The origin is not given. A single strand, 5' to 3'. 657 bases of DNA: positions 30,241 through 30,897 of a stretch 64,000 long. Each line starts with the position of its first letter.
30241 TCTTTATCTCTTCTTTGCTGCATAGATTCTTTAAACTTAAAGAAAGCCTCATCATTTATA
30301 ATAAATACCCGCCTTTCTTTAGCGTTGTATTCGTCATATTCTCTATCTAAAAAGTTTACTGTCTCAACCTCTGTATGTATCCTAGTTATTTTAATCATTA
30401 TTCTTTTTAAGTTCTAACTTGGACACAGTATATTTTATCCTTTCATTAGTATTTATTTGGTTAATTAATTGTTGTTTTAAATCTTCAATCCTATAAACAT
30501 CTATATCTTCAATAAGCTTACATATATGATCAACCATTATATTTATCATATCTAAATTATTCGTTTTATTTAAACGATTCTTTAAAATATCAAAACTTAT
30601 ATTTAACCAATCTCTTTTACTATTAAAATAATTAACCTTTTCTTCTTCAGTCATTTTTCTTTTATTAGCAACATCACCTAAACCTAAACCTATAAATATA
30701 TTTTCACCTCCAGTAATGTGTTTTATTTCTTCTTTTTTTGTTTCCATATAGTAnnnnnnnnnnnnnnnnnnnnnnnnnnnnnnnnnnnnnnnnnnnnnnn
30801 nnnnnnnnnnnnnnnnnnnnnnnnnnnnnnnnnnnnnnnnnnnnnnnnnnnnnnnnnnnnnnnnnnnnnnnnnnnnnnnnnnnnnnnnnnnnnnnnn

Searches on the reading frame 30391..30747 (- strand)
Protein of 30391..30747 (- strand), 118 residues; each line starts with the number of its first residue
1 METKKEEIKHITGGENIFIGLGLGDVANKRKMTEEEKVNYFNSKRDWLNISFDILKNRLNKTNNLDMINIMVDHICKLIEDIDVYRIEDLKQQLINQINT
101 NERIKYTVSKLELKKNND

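Call 41: search_protein_families(library=pfam, proteins=[window:30391-30747:-], max_evalue=0.01)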
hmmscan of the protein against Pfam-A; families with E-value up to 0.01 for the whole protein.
window:30391-30747:- (118 aa): 0 families

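Call 54: search_protein_families(library=phrogs, proteins=[window:30391-30747:-], max_evalue=0.01)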
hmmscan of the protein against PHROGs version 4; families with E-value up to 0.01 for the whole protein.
window:30391-30747:- (118 aa): 1 family
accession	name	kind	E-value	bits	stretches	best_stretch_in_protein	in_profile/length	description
phrog_35310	-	unknown function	0.0066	17.9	0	60-99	27-66/76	-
